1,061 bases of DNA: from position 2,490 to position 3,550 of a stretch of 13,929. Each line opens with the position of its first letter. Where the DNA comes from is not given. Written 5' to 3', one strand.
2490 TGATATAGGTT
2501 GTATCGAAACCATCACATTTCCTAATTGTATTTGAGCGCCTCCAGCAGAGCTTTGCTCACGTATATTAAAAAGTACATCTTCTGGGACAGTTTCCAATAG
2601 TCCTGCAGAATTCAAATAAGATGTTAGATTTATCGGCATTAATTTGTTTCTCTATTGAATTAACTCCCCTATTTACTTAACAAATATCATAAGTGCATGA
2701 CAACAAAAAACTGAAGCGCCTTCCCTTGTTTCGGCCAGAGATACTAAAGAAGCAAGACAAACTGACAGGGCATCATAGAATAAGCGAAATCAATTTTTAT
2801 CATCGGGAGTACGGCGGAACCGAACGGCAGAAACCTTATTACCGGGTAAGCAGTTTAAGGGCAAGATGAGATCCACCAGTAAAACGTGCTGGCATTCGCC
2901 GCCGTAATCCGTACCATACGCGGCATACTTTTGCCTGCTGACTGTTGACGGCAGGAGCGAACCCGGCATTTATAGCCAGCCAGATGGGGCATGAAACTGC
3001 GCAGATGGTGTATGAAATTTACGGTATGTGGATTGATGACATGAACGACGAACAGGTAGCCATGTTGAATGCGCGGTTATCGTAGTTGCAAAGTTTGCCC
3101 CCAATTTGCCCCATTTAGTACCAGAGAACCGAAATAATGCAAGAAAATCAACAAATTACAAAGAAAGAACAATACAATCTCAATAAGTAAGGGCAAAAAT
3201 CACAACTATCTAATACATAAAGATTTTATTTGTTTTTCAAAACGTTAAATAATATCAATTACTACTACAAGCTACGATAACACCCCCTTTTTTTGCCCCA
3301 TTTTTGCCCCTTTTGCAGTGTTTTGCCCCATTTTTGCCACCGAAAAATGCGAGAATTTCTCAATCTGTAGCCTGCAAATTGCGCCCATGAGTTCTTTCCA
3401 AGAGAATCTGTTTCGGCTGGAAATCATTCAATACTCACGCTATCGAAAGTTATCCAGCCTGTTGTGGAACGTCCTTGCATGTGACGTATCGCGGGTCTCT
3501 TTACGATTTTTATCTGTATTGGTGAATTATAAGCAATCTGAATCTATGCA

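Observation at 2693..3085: Integrase 3' fragment with two in-frame TGA codons, facing the tail-fibre cargo region: evidence for a junction between two mobile elements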

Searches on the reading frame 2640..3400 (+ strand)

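Call 55: search_solved_structures(query=L002:3023-4258:+, max_evalue=0.001, show_alignments=2)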
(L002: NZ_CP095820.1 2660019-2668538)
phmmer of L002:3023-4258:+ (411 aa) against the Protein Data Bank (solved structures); distinct sequences matched with E-value up to 0.001: 4.
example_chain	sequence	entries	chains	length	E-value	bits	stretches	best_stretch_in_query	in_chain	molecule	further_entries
6emy_A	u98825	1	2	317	2.5e-07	33.4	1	150-393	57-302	Int protein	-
6en0_A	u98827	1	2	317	3.1e-07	33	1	150-392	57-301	Int protein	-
6emz_A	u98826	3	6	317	8.1e-07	31.7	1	150-392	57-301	Int protein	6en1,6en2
5hxy_A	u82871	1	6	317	1e-06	31.3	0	199-254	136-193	Tyrosine recombinase XerA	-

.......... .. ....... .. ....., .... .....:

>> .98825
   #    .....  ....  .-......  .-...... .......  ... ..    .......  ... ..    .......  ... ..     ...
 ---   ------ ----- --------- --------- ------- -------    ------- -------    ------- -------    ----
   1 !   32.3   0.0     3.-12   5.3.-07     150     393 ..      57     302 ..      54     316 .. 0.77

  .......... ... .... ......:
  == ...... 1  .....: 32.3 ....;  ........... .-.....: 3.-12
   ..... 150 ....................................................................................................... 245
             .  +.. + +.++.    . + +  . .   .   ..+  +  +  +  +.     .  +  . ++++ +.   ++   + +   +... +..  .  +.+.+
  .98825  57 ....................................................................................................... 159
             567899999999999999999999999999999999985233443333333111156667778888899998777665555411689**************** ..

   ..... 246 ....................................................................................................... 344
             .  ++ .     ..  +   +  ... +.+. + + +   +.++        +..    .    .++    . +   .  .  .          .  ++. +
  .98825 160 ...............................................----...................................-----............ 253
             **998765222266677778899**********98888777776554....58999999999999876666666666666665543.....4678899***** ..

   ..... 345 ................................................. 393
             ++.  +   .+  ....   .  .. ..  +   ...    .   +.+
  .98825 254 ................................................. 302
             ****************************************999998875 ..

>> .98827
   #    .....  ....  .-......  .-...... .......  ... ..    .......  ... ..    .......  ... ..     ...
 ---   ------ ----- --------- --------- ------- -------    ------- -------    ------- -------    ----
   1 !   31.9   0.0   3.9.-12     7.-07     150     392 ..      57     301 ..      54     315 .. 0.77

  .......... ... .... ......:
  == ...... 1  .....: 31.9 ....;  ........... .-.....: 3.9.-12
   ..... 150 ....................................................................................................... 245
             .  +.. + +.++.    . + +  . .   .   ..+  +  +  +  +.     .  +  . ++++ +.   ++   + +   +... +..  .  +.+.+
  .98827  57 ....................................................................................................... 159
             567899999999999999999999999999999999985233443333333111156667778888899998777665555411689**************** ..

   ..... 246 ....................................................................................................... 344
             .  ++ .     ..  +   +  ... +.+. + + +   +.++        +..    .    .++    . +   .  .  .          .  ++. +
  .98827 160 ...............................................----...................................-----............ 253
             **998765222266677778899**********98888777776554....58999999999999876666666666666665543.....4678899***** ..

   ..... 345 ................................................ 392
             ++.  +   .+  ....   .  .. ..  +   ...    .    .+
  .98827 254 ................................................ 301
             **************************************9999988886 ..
